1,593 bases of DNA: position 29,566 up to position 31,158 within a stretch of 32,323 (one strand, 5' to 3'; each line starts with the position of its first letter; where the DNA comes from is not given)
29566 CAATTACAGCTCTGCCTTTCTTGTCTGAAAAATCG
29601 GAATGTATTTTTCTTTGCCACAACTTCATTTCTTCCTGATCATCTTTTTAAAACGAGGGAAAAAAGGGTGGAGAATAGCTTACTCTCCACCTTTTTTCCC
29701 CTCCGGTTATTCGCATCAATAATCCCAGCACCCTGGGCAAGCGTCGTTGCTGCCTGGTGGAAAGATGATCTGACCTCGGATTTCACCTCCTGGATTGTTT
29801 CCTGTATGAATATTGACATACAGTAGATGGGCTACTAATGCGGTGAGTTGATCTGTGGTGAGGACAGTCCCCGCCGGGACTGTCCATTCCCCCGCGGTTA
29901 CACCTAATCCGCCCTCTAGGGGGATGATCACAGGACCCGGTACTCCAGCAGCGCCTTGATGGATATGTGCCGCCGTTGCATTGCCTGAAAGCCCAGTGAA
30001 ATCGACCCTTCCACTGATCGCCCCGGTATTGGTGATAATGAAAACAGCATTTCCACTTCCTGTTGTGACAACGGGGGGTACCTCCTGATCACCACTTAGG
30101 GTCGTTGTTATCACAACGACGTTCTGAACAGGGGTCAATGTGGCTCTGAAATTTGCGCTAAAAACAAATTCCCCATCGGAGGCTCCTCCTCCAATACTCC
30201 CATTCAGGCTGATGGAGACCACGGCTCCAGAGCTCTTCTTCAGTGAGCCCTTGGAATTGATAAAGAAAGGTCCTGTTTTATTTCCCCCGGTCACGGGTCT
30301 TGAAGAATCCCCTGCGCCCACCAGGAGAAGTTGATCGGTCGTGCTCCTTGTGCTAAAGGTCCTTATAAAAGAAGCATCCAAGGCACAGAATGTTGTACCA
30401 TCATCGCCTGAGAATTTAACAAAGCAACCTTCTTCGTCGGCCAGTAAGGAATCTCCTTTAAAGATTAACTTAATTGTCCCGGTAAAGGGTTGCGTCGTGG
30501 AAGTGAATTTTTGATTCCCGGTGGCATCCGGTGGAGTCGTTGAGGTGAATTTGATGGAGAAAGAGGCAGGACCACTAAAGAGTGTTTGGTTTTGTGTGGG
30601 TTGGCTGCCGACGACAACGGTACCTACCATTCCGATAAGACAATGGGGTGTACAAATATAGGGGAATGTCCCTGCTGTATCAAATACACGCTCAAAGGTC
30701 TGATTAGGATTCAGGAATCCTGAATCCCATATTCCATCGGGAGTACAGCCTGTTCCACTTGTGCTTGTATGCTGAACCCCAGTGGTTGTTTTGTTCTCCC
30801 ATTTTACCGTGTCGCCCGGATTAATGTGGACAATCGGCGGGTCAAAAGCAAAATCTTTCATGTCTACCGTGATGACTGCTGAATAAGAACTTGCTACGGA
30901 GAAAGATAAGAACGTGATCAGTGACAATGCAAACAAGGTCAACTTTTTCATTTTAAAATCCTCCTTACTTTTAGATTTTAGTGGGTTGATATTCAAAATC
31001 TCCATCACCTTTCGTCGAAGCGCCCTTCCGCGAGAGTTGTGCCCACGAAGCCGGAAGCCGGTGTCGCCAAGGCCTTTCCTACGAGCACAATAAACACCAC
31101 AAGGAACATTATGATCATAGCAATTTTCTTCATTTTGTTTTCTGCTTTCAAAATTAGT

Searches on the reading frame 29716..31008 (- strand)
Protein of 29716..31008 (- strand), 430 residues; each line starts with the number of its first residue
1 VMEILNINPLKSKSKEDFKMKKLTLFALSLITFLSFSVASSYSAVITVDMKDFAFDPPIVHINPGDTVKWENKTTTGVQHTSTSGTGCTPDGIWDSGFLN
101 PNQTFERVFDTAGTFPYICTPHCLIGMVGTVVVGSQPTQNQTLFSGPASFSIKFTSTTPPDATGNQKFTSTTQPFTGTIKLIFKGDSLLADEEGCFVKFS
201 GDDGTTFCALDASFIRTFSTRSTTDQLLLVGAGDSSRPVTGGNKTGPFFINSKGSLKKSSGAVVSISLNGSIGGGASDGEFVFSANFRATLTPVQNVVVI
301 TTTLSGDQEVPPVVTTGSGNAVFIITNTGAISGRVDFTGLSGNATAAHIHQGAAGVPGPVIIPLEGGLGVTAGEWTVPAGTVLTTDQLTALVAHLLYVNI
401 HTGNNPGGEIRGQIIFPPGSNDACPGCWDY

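Call 4: search_protein_families(library=pfam, proteins=[window:29716-31008:-], max_evalue=0.01)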
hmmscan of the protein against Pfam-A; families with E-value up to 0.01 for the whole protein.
window:29716-31008:- (430 aa): 3 families
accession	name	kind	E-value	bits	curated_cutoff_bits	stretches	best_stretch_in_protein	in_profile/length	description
PF07452.17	CHRD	-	6.7e-31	108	24.1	1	301-414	2-117/117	CHRD domain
PF00127.26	Copper-bind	-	7.5e-11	42.8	21.2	1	46-133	5-98/99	Copper binding proteins, plastocyanin/azurin family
PF13473.12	Cupredoxin_1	-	0.00044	20.7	27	1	26-133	3-104/104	Cupredoxin-like domain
